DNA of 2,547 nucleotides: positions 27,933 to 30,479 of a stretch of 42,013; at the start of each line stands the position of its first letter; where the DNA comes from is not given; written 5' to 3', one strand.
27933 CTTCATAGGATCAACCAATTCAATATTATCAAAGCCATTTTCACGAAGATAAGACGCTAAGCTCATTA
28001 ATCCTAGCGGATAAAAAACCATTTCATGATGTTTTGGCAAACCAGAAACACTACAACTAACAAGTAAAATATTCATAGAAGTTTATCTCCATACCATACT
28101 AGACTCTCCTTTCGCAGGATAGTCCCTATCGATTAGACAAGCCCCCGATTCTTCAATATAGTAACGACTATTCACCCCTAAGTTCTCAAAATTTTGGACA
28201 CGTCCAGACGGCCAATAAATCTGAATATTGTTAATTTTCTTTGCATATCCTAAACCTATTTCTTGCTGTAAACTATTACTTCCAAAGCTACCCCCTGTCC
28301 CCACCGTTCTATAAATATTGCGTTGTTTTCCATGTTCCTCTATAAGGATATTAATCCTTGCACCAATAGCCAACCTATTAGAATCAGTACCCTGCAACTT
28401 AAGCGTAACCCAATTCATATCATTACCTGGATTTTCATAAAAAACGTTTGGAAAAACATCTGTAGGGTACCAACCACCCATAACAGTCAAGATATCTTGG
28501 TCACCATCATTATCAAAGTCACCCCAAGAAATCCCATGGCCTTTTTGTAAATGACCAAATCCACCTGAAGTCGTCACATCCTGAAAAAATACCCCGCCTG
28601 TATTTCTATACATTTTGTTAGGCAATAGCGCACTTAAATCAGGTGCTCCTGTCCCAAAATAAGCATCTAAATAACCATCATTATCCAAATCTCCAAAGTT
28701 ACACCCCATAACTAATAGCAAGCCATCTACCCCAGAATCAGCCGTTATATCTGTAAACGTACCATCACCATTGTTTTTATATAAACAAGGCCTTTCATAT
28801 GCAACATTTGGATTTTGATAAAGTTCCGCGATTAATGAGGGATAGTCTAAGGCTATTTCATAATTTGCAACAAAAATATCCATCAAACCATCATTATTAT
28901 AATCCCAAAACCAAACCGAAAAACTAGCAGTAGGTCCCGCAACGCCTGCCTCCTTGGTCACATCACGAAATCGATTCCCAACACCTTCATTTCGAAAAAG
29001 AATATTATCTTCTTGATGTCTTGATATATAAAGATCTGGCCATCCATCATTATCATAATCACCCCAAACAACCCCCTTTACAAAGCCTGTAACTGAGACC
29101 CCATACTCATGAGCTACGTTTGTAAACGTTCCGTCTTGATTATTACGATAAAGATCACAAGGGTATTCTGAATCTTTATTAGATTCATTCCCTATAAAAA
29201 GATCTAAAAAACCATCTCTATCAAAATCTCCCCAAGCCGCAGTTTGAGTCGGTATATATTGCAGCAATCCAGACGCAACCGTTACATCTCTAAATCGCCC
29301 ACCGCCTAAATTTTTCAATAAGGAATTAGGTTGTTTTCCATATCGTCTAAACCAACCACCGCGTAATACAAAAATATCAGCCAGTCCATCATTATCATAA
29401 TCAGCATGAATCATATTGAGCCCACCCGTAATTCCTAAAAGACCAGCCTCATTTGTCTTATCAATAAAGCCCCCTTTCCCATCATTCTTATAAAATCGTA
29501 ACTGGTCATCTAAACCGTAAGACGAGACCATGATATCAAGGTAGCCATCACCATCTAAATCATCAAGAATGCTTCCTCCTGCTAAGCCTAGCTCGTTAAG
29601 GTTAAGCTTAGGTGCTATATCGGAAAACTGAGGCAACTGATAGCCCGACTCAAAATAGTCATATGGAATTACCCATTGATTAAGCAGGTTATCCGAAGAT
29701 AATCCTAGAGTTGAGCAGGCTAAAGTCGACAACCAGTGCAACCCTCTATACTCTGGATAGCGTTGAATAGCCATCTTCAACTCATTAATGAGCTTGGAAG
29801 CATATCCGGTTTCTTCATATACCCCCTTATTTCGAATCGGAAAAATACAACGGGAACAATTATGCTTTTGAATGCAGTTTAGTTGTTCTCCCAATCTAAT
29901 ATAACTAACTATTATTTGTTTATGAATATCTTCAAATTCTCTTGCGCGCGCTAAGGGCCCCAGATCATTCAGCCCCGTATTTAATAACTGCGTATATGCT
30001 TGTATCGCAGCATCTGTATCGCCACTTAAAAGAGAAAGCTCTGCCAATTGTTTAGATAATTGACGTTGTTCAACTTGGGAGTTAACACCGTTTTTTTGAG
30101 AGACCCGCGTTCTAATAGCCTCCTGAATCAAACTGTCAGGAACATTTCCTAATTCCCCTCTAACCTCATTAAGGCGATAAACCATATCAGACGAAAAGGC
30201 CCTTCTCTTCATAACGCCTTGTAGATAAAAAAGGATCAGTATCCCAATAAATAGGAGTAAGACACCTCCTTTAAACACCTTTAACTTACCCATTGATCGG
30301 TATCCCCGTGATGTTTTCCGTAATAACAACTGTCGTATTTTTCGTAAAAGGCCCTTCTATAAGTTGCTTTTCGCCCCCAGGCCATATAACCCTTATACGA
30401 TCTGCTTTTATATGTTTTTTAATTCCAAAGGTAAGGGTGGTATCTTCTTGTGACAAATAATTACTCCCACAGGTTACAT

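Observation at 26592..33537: Operon of two membrane-anchored CRTAC1-like (FG-GAP/VCBS + UnbV/ASPIC) proteins and a B12-radical SAM enzyme embedded in the assembly line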

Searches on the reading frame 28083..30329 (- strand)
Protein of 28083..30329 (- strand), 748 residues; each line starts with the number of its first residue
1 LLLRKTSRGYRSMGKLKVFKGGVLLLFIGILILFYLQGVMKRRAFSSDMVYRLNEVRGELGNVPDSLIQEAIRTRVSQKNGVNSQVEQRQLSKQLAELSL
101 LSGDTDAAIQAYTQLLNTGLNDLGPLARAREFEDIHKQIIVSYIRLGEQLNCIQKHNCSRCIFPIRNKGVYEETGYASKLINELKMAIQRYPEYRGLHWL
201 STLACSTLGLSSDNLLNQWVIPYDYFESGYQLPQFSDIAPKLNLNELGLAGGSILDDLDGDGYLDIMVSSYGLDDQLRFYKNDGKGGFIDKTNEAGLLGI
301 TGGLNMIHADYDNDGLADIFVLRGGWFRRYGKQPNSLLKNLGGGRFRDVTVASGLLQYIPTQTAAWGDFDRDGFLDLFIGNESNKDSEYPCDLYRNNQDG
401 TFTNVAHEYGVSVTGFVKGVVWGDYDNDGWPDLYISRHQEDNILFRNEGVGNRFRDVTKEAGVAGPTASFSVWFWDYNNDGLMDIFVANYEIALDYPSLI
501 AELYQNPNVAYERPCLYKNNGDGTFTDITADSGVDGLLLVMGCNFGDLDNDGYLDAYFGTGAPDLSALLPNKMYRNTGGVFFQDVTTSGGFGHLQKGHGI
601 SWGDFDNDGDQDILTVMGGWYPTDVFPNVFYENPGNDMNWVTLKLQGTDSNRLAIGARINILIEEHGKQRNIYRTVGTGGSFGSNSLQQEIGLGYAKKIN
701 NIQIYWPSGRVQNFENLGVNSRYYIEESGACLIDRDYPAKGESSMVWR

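Call 4: search_protein_families(library=pfam, proteins=[window:28083-30329:-], max_evalue=0.01)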
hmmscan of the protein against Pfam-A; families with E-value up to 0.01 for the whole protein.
window:28083-30329:- (748 aa): 3 families
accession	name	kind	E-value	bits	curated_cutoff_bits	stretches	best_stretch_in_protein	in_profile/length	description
PF13517.12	FG-GAP_3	-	1.3e-44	151.1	26.9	6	368-435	1-61/61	FG-GAP-like repeat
PF01839.29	FG-GAP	-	3.5e-16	59.1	22.1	1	363-381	4-22/37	FG-GAP repeat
PF07593.17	UnbV_ASPIC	-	5.6e-14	52.2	23.4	1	654-723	1-67/68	ASPIC and UnbV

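Call 7: search_protein_families(library=ncbifam, proteins=[window:28083-30329:-], max_evalue=0.01)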
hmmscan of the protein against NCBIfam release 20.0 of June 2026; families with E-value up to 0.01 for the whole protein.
window:28083-30329:- (748 aa): 1 family
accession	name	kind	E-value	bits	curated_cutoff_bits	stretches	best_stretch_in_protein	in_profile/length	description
NF047539.1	XAC2610_fam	domain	0.0071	16.8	35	0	366-404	3-42/89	XAC2610-related protein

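Call 14: find_related_loci(query=window:28083-30329:-, collection=genome_contigs, flank=10000)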
Query window:28083-30329:- (748 aa) in genome_contigs; peptide patterns used: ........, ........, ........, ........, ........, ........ (x = any residue, [..] = any of these).
600 stretches matched a pattern (row limit reached: there are more); 585 encode a relative of the query (tblastn E <= 1e-3); the best 80 are kept; 80 distinct loci.
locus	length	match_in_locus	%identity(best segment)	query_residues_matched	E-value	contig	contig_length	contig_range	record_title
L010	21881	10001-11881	51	95-727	0e+0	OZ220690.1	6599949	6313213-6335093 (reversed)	MAG: Candidatus Latescibacterota bacterium isolate 4544edd8-ea3d-4877-aa30-594cc490bc13 genome assembly, chromosome: 1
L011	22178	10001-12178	46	16-732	0e+0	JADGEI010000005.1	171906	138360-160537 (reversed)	MAG: Alcanivoracaceae bacterium isolate BB32 NODE_73_length_171906_cov_6.830123, whole genome shotgun sequence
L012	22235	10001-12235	46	14-727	0e+0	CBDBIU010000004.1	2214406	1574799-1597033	MAG: Bryobacterales bacterium isolate c0d70fe0-7d92-4c0b-a5a7-28c2e51c0e26 genome assembly, contig: contig_4, whole geno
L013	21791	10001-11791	52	135-727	0e+0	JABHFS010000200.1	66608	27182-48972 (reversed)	MAG: Gemmatimonadetes bacterium isolate SI037_bin186 k141_3313458, whole genome shotgun sequence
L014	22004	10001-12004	49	74-733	0e+0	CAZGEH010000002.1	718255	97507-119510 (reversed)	MAG TPA_asm: uncultured Acidobacteriota bacterium isolate binchicken_co274_138 genome assembly, contig: NODE_3_length_71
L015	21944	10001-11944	49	100-728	0e+0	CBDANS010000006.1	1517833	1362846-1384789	MAG: Opitutales bacterium isolate 041eddd8-ac7a-4d64-b7d6-f8729859a465 genome assembly, contig: contig_6, whole genome s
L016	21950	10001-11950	49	85-737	0e+0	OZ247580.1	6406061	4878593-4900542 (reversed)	MAG: Candidatus Latescibacterota bacterium isolate 34bd4037-9faa-49cb-aada-cae4c411e00c genome assembly, chromosome: 1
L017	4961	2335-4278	50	100-741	0e+0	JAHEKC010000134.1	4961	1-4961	MAG: Bacteroidetes bacterium isolate Ww573 NODE_73532_length_4961_cov_3.137190, whole genome shotgun sequence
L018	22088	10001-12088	46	68-733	0e+0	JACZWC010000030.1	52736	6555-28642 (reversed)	MAG: Bacteroidetes bacterium isolate B1T1B10 B1T1B10_NODE232, whole genome shotgun sequence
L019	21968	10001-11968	48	65-727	0e+0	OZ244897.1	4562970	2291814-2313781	MAG: Candidatus Latescibacterota bacterium isolate bebbca53-b648-47a2-9af5-4758833bd7f0 genome assembly, chromosome: 1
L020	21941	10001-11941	48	90-737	0e+0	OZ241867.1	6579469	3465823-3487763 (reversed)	MAG: Candidatus Latescibacterota bacterium isolate 402c3f40-99c9-4ff8-b352-fabea084b2f7 genome assembly, chromosome: 1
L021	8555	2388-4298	47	85-727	0e+0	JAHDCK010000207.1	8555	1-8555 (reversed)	MAG: Saprospiraceae bacterium isolate MAG-132 RZ_23103, whole genome shotgun sequence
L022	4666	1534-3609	44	51-735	0e+0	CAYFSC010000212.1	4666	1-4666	MAG TPA_asm: uncultured Rhodothermales bacterium isolate ERP107533_co1_177 genome assembly, contig: NODE_25029_length_46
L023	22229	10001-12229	42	11-744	0e+0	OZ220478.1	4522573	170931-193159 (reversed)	MAG: Candidatus Latescibacterota bacterium isolate 1cf545fa-d59a-4aa3-98d5-019dd537838a genome assembly, chromosome: 1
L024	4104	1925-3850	46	95-727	0e+0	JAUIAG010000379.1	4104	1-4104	MAG: Verrucomicrobiia bacterium isolate 5_bin.34 NODE_13808_length_4104_cov_1.398290, whole genome shotgun sequence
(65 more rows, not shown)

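Call 29: search_solved_structures(query=window:28083-30329:-, max_evalue=0.01)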
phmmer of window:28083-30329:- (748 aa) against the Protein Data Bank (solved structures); distinct sequences matched with E-value up to 0.01: 1.
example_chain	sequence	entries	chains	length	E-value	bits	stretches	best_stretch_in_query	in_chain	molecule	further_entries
9etn_A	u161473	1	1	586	5.6e-08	34.8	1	238-712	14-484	Cartilage acidic protein 1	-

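Call 90: search_protein_families(library=pfam, proteins=[L018:4264-5547:-, L018:5548-5997:-, L018:6000-6608:-, L018:6659-9832:-, L018:12108-13268:-, L018:13328-14992:+, L018:14979-15824:+, L018:15826-17331:-, L018:17851-18693:-, L018:18777-20402:+], max_evalue=0.0001)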
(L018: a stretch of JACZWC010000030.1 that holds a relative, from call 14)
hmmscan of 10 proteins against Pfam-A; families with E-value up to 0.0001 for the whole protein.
L018:4264-5547:- (427 aa): 2 families
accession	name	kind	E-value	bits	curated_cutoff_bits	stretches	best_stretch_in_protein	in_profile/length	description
PF00109.32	ketoacyl-synt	-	2.7e-27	96.4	20.8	1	3-253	2-252/252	Beta-ketoacyl synthase, N-terminal domain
PF02801.28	Ketoacyl-synt_C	-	1e-22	80.8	20.8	1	261-377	1-118/119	Beta-ketoacyl synthase, C-terminal domain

L018:5548-5997:- (149 aa): 1 family
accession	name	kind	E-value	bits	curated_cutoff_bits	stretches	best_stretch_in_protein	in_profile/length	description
PF07977.19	FabA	-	8.7e-11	42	23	1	17-141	4-132/138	FabA-like domain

L018:6000-6608:- (202 aa): 3 families
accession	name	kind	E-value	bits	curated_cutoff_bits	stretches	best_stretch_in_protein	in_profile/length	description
PF00132.30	Hexapep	-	8.7e-18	63.6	27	2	155-189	2-36/36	Bacterial transferase hexapeptide (six repeats)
PF17836.7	PglD_N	-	1.1e-09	39.1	23.4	1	2-80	3-78/78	PglD N-terminal domain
PF25084.1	LbH_EIF2B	-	5.8e-07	29.9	54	1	122-191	7-74/105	EIF2B subunit epsilon LbH domain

L018:6659-9832:- (1057 aa): 4 families
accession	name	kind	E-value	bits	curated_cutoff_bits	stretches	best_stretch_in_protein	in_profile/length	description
PF13517.12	FG-GAP_3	-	1.8e-28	99.3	26.9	2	516-577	1-60/61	FG-GAP-like repeat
PF07593.17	UnbV_ASPIC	-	1.7e-15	57.1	23.4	1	972-1034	1-60/68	ASPIC and UnbV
PF01839.29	FG-GAP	-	1.9e-10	40.8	22.1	0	460-479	2-21/37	FG-GAP repeat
PF03773.19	ArsP_1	-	3.1e-07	30.3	32.3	1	86-357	20-293/294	Predicted permease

L018:12108-13268:- (386 aa): 2 families
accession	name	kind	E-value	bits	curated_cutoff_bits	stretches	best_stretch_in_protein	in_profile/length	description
PF01041.23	DegT_DnrJ_EryC1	-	7.2e-99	331.8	19.8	1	35-381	5-360/360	DegT/DnrJ/EryC1/StrS aminotransferase family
PF00155.27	Aminotran_1_2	-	6.8e-08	32.5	19.7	1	59-177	47-187/361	Aminotransferase class I and II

L018:13328-14992:+ (554 aa): 0 families

L018:14979-15824:+ (281 aa): 4 families
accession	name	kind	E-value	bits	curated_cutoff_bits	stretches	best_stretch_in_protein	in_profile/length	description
PF00106.31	adh_short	-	5.5e-37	127.6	26.6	1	6-206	1-189/195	short chain dehydrogenase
PF13561.12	adh_short_C2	-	1.6e-28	100.3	27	1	15-243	6-226/236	Enoyl-(Acyl carrier protein) reductase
PF01370.27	Epimerase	-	2e-07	31.1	20.9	1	9-195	2-171/240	NAD dependent epimerase/dehydratase family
PF08659.16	KR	-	2.9e-07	31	22.6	1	7-99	2-96/180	KR domain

L018:15826-17331:- (501 aa): 1 family
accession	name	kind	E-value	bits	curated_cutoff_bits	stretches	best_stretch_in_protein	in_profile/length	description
PF13472.12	Lipase_GDSL_2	-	5e-09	37.3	32.9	1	242-484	2-178/178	GDSL-like Lipase/Acylhydrolase family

L018:17851-18693:- (280 aa): 2 families
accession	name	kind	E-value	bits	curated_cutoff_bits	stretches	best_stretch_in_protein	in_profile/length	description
PF13287.12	Fn3_assoc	-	3e-11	43.7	23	1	68-133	6-57/59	Fn3 associated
PF13290.12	CHB_HEX_C_1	-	1.4e-10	41.4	22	1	52-104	2-51/67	Chitobiase/beta-hexosaminidase C-terminal domain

L018:18777-20402:+ (541 aa): 2 families
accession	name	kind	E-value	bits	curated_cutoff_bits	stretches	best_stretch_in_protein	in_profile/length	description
PF04055.27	Radical_SAM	-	1.6e-21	77.6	29.5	1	240-399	2-165/166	Radical SAM superfamily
PF02310.24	B12-binding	-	3.4e-13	49.9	32.1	1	56-171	13-120/121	B12 binding domain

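Call 92: search_protein_families(library=pfam, proteins=[L018:439-1374:-, L018:1364-2275:-, L018:2304-3335:-, L018:3354-4031:-, L018:20402-20776:+, L018:20797-21654:+, L018:17031-17846:-, L018:13328-14992:+], max_evalue=0.001)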
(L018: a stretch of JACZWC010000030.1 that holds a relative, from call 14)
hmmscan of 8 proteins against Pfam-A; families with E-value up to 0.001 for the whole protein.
L018:439-1374:- (311 aa): 4 families
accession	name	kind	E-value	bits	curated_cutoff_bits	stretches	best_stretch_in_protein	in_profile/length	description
PF00535.33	Glycos_transf_2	-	1.3e-24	87.4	23.3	1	9-133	1-123/168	Glycosyl transferase family 2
PF13641.12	Glyco_tranf_2_3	-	2.1e-08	34.9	27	1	6-127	1-125/230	Glycosyltransferase like family 2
PF10111.15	Glyco_tranf_2_2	-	4.8e-06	26.7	27.3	1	10-113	2-105/276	Glycosyltransferase like family 2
PF03071.21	GNT-I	-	0.00076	18.8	25.4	0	3-136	90-224/434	GNT-I family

L018:1364-2275:- (303 aa): 1 family
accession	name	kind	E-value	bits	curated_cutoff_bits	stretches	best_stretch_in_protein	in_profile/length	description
PF05721.19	PhyH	-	5.8e-15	56.6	22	1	19-248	4-202/213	Phytanoyl-CoA dioxygenase (PhyH)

L018:2304-3335:- (343 aa): 0 families

L018:3354-4031:- (225 aa): 1 family
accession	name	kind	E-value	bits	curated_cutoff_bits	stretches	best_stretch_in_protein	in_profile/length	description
PF01648.25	ACPS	-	4.5e-06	27.1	25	1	11-93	2-88/111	4'-phosphopantetheinyl transferase superfamily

L018:20402-20776:+ (124 aa): 0 families

L018:20797-21654:+ (285 aa): 10 families
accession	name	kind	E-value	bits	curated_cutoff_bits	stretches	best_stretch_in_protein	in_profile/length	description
PF08241.18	Methyltransf_11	-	2.4e-17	63.8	21.2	1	76-175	1-95/95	Methyltransferase domain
PF13649.12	Methyltransf_25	-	5.6e-17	62.7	27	1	75-171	1-97/97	Methyltransferase domain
PF13847.12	Methyltransf_31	-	4.7e-15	56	27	1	71-179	3-113/145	Methyltransferase domain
PF02353.26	CMAS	-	3.5e-13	49.9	27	1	42-175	35-164/273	Mycolic acid cyclopropane synthetase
PF08242.18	Methyltransf_12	-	3.9e-12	47.2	30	1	76-173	1-98/98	Methyltransferase domain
PF13489.12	Methyltransf_23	-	3.8e-08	33.7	27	1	63-203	15-136/164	Methyltransferase domain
PF05175.20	MTS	-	1.4e-07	31.8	23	1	67-176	27-139/170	Methyltransferase small domain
PF02390.23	Methyltransf_4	-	3.7e-05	23.7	24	1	73-111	3-41/173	Putative methyltransferase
PF01209.24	Ubie_methyltran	-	6.2e-05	22.9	20.1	1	70-192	46-168/233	ubiE/COQ5 methyltransferase family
PF00891.24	Methyltransf_2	-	0.00031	20.6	22.3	1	70-185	61-174/210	O-methyltransferase domain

L018:17031-17846:- (271 aa): 1 family
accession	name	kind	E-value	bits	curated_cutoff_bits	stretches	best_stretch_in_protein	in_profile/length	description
PF01061.29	ABC2_membrane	-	4.3e-16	59.5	26.9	1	27-233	3-211/211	ABC-2 type transporter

L018:13328-14992:+ (554 aa): 1 family
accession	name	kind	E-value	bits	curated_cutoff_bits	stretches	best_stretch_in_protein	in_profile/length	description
PF13231.12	PMT_2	-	0.00014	22.6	26.1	1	87-241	6-157/160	Dolichyl-phosphate-mannose-protein mannosyltransferase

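Call 97: search_dna_similar(query=window:28083-30329:-, collection=plasmids, mode=protein, max_rows=40, max_evalue=0.00001)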
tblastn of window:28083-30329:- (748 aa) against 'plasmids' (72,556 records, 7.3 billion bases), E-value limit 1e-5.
Records with a match: 17; places in all: 42; records where one place covers at least 80% of the query: 0.
Best place of each record, by identity: <60% 17.
By first word of the organism name: Chondrinema 4; Granulicella 2; Acidisarcina 2; Hymenobacter 1; Gemmatirosa 1; Sphingobium 1; Spirosoma 1; Alteromonas 1; Roseovarius 1; Tritonibacter 1; and 2 more.
By predicted mobility (MOB-suite, as given by PLSDB): non-mobilizable 16; conjugative 1.
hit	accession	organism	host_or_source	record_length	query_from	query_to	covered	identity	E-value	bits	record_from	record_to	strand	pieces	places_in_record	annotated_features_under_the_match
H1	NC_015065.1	Granulicella tundricola MP5ACTX9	-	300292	278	728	60%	32.5%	1e-39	166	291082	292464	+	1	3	CRTAC1 family protein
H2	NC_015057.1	Granulicella tundricola MP5ACTX9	-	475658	279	735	61%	30.7%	1e-25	194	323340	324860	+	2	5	CRTAC1 family protein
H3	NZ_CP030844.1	Acidisarcina polymorpha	cell culture,pine forest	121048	278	727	60%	30.1%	5e-34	209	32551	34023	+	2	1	CRTAC1 family protein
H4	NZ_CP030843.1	Acidisarcina polymorpha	cell culture,pine forest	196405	266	737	63%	27.6%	2e-30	137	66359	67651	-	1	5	CRTAC1 family protein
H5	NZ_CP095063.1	Hymenobacter volaticus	single cell,air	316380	278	731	61%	27.0%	2e-20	105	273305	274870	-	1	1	VCBS repeat-containing protein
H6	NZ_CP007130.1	Gemmatirosa kalamazoonensis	-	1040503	278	731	61%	26.9%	4e-23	113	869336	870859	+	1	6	record has no annotation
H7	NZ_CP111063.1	Chondrinema litorale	Seaweed,red alga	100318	278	728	60%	26.3%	3e-10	140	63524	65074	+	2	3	FG-GAP-like repeat-containing protein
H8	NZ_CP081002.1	Sphingobium sp. V4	cell culture,soil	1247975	266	620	47%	33.0%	2e-21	107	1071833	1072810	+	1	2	record has no annotation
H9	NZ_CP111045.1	Chondrinema litorale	Seaweed,red alga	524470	278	712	58%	25.3%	3e-19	100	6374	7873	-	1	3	VCBS repeat-containing protein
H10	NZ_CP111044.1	Chondrinema litorale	Seaweed,red alga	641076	279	719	59%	24.9%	5e-7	61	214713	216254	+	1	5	VCBS repeat-containing protein (x2)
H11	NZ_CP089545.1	Spirosoma oryzicola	Single cell,Surface layer of rice grains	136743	419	727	41%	29.3%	2e-18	98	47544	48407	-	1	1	CRTAC1 family protein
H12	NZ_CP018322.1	Alteromonas macleodii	Trichodesmium erythraeum IMS101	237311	424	726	41%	27.8%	7e-14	84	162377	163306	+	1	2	FG-GAP-like repeat-containing protein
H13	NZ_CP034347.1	Roseovarius faecimaris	cell culture,soil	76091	393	613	30%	28.0%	8e-6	57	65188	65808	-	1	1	FG-GAP-like repeat-containing protein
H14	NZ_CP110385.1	Tritonibacter mobilis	-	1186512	476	725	33%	24.4%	9e-7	61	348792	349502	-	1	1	record has no annotation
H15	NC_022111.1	Prevotella sp. oral taxon 299 str. F0039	Homo sapiens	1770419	423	614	26%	31.0%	1e-6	60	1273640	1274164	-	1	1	none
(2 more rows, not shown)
